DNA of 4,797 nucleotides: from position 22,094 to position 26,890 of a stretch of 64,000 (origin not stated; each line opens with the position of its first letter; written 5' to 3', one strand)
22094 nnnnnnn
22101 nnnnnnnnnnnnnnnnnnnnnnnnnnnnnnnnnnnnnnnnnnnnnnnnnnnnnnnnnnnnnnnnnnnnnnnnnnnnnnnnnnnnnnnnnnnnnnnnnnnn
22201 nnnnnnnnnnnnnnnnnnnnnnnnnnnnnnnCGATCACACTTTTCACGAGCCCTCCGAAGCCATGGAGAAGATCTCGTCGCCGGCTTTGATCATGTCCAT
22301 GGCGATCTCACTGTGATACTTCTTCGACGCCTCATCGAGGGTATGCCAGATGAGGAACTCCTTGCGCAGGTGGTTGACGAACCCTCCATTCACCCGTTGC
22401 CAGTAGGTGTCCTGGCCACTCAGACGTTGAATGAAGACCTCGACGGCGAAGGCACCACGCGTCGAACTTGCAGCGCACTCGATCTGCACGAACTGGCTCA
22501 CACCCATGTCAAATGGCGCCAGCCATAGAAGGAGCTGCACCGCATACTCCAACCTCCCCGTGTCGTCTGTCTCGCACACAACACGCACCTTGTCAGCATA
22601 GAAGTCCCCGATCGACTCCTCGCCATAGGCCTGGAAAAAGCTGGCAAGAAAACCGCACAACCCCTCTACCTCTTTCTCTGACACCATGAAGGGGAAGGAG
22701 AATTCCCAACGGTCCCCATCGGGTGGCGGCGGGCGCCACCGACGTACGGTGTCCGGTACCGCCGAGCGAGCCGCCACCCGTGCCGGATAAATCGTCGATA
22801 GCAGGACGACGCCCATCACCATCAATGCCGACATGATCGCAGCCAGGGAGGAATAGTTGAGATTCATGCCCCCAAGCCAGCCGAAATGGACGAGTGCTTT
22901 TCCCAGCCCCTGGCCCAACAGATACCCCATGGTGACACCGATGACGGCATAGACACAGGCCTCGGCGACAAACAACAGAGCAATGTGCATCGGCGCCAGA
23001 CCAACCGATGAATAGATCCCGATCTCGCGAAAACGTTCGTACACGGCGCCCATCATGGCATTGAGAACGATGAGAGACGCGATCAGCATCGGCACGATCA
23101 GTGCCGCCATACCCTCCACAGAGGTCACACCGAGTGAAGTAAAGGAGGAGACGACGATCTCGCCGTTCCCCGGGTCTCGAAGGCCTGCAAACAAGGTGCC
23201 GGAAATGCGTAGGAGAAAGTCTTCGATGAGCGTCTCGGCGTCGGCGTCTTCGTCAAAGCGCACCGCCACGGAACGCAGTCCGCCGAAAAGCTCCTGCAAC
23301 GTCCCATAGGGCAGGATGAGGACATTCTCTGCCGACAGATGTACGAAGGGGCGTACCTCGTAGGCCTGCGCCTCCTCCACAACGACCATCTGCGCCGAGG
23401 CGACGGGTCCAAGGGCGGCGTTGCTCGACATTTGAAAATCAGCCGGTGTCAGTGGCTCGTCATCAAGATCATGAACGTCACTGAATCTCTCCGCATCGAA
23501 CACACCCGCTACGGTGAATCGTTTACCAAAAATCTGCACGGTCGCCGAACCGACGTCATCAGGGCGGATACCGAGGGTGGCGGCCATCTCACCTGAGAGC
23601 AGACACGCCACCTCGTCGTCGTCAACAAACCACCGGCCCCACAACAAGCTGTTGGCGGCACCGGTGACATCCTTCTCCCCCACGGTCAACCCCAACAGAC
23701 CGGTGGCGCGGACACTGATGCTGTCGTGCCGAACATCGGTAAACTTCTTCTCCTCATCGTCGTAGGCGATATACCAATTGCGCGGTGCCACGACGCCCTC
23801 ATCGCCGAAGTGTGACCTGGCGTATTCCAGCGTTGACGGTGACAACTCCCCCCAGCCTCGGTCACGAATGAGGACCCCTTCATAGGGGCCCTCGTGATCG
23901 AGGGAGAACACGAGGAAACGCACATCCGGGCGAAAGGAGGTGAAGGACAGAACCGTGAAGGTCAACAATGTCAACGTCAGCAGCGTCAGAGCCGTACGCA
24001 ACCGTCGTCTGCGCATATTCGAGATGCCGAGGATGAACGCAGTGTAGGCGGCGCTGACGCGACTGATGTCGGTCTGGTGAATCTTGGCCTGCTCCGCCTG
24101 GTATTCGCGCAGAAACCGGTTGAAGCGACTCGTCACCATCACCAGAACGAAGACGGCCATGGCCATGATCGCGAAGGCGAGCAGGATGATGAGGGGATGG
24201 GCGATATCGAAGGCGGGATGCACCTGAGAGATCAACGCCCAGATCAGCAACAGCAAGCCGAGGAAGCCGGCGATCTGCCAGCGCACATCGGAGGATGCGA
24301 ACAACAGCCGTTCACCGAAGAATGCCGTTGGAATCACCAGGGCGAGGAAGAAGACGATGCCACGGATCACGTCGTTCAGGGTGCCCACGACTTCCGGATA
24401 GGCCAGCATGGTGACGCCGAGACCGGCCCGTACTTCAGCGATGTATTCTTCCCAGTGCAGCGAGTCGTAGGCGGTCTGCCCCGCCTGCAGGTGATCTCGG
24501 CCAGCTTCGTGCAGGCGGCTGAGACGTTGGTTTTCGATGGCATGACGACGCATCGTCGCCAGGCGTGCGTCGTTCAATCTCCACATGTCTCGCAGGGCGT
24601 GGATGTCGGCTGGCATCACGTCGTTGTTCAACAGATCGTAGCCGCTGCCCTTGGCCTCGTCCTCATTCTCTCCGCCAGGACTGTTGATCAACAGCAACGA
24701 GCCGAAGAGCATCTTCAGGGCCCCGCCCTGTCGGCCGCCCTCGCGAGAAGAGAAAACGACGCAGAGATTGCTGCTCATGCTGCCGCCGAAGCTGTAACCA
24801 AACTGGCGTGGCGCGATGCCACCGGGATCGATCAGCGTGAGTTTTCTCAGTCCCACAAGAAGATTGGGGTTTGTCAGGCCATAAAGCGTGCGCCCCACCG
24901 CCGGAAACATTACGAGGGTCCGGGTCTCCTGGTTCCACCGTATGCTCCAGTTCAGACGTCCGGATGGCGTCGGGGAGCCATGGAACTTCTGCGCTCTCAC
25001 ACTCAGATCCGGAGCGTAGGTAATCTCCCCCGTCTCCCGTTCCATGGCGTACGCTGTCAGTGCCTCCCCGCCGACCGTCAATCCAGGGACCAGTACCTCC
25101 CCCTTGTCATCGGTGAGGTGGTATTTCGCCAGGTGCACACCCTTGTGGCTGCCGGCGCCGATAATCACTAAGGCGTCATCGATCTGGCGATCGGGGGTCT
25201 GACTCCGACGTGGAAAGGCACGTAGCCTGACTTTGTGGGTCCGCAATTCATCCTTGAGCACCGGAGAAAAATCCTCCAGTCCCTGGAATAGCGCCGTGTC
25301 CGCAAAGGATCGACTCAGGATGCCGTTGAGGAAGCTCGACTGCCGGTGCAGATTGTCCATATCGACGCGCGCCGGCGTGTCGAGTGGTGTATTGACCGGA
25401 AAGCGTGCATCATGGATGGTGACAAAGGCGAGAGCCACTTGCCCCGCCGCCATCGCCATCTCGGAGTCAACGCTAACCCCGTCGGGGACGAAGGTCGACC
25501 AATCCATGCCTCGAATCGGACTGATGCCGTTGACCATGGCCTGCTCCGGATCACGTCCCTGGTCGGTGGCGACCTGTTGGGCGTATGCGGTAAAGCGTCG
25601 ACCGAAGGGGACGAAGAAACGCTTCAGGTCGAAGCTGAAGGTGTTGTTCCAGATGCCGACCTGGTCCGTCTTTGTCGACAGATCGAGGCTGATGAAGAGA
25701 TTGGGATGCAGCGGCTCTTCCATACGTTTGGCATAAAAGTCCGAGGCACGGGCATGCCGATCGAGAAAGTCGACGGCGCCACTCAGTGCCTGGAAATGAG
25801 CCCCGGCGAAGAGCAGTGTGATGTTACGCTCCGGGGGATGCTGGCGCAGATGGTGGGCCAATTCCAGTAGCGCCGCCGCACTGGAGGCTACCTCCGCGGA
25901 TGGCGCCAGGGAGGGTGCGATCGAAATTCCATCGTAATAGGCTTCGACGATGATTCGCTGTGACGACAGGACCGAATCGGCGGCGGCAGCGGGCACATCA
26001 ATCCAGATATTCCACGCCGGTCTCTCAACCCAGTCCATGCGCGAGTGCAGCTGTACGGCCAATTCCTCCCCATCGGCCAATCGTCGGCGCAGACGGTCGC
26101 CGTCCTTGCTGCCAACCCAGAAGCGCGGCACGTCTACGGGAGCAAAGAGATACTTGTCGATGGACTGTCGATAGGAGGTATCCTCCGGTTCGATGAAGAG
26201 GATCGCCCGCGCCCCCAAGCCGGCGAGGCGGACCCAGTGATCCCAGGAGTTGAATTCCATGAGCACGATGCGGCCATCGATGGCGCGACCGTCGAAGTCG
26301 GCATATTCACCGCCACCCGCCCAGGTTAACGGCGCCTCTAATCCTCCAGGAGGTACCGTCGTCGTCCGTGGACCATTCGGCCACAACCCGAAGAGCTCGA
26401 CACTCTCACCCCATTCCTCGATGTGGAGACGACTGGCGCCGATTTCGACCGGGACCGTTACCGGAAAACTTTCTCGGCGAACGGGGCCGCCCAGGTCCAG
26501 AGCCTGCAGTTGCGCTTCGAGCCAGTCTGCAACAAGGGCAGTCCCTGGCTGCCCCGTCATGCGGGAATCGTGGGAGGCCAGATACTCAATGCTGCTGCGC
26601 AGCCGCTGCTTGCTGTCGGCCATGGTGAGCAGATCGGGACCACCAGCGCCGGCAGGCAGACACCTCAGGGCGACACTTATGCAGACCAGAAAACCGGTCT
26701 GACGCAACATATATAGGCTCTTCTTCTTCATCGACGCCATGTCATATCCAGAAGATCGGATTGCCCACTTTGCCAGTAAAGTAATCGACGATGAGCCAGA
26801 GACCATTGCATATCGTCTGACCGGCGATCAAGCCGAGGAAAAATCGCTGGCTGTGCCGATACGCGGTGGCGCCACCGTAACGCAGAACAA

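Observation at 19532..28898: Candidate undescribed envelope system: two OPT-like giant membrane proteins flanking a PA/M28-like-FtsX fusion, with no ATPase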

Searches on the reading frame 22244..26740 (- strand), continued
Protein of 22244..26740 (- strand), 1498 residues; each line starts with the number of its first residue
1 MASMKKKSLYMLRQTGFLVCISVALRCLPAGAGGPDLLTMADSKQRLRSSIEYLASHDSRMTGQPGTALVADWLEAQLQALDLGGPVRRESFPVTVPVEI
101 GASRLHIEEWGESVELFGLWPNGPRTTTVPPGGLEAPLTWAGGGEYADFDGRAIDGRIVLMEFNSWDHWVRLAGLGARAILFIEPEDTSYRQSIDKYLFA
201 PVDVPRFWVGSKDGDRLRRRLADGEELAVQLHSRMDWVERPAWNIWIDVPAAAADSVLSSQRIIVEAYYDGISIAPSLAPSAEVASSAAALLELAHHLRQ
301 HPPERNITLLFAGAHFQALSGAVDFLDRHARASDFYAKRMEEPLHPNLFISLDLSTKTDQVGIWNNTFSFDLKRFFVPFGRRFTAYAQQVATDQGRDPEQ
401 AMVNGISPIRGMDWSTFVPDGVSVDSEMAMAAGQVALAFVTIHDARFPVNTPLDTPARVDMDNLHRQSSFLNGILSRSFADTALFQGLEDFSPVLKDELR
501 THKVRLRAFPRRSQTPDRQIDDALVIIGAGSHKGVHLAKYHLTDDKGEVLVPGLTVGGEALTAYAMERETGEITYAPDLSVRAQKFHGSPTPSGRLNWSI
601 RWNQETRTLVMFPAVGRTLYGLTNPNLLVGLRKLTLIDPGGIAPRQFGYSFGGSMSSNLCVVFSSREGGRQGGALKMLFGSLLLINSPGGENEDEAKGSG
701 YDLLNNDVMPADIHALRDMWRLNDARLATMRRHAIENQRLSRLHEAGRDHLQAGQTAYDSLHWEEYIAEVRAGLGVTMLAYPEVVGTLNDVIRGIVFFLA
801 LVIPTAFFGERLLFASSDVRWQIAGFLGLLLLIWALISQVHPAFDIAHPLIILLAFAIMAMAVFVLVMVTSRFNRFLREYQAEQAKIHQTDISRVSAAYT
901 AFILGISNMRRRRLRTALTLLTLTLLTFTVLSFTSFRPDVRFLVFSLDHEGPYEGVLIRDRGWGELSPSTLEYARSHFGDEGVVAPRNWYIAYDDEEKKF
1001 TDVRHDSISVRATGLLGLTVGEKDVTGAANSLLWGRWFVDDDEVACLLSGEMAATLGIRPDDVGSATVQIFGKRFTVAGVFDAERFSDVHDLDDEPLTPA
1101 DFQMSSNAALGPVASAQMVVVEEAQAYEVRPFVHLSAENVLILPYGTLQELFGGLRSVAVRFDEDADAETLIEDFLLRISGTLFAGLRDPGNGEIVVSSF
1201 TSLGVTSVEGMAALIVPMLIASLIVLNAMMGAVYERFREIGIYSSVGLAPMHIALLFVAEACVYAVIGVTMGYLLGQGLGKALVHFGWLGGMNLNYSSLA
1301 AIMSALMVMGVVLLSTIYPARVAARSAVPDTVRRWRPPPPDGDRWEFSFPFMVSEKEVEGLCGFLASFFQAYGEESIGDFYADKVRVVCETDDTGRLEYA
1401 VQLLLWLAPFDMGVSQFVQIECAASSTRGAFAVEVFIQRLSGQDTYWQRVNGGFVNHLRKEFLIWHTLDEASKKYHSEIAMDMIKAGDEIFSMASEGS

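Call 53: search_solved_structures(query=A5, max_evalue=1e-9, show_alignments=2)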
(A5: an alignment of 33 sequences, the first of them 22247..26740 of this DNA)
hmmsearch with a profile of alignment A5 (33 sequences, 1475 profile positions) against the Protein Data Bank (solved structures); distinct sequences matched with E-value up to 1e-9: 2.
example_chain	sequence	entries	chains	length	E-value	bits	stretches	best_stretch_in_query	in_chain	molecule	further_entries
2ek8_A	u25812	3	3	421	8e-13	49.9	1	23-284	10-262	Aminopeptidase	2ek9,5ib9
6hc6_A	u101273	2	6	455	5.7e-10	40.4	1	26-311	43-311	Aminopeptidase YwaD | Aminopeptidase Y (Arg Lys Leu preference)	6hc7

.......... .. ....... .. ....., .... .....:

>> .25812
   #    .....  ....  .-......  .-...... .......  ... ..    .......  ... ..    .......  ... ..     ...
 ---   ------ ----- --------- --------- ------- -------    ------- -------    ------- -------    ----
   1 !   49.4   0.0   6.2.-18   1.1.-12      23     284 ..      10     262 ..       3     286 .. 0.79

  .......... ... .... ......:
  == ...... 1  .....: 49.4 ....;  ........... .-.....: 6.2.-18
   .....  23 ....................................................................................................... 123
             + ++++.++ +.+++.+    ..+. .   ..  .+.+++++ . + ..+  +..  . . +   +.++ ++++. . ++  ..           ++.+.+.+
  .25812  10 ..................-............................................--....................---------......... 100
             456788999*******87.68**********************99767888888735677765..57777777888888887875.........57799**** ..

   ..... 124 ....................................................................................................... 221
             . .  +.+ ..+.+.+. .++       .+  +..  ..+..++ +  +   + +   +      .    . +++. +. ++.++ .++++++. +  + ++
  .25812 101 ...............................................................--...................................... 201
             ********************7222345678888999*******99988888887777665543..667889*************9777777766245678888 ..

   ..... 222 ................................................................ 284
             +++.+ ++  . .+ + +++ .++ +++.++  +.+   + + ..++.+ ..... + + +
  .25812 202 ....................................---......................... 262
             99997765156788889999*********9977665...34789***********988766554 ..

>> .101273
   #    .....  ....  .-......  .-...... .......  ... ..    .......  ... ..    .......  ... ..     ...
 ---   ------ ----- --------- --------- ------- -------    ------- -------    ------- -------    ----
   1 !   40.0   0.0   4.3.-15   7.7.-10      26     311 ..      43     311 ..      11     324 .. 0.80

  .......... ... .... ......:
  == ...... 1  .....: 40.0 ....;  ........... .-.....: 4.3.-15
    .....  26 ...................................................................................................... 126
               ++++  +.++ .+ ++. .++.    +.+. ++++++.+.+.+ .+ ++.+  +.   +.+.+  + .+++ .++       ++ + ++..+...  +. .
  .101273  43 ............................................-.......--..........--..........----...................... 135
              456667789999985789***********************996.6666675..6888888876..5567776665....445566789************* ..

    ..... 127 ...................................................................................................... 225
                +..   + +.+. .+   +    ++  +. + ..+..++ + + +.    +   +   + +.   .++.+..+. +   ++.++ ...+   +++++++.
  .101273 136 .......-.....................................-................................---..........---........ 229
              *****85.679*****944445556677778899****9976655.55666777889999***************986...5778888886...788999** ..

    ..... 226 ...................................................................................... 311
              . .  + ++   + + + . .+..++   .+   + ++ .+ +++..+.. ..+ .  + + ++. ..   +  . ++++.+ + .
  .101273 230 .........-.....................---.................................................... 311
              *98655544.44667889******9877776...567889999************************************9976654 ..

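Call 85: search_protein_families(library=padloc, proteins=[window:22244-26740:-], max_evalue=0.01)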
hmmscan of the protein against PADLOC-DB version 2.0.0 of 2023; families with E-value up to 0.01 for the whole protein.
window:22244-26740:- (1498 aa): 2 families
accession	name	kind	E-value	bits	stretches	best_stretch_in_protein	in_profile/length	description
PDLC01991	CARF_m8--CARF_LolE_TM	-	8.2e-55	184.3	1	805-1376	87-602/810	-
PDLC01990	CARF_m8--CARF_Beta-galactosidase_LolE_TM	-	2.1e-16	56.5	1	837-1337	1087-1539/1791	-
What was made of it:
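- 22244..26740 (-): Gene B, 1498 aa. Giant MacB/LolE-type membrane protein without a nucleotide-binding domain. PADLOC CARF_m8--CARF_LolE_TM 8.2e-55 (call 85).
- On CARF_m8--LolE_TM proteins (PADLOC PDLC01991/01990): 8.2e-55, with B aa 805-1376 matching profile positions 87-602 of 810 (call 85).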

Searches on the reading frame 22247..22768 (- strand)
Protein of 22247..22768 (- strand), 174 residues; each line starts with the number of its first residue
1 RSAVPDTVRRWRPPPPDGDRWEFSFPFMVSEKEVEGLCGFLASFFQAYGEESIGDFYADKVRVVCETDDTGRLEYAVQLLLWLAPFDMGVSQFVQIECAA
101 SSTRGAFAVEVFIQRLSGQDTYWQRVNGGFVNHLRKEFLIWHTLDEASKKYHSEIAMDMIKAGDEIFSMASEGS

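Call 60: search_protein_families(library=pfam, proteins=[window:22247-22768:-], max_evalue=10)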
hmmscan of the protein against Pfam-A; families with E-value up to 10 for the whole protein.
window:22247-22768:- (174 aa): 2 families
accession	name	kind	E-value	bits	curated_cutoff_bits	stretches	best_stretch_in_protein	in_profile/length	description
PF04764.17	DUF613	-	0.22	12.1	25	1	52-98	17-63/120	Protein of unknown function (DUF613)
PF02991.22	ATG8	-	0.23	12.1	27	1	51-96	7-51/104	Autophagy protein Atg8 ubiquitin like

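Call 93: search_protein_families(library=padloc, proteins=[window:22247-22768:-], max_evalue=1)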
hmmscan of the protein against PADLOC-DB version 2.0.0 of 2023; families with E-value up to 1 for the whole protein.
window:22247-22768:- (174 aa): 0 families
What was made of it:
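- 22247..22753 (-): B aa 1330-1498: cytoplasmic C-terminal alpha/beta domain of uncertain kind. It is retained in B::A fusions and in all clades. No Pfam or PADLOC hit on its own (calls 60, 93).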
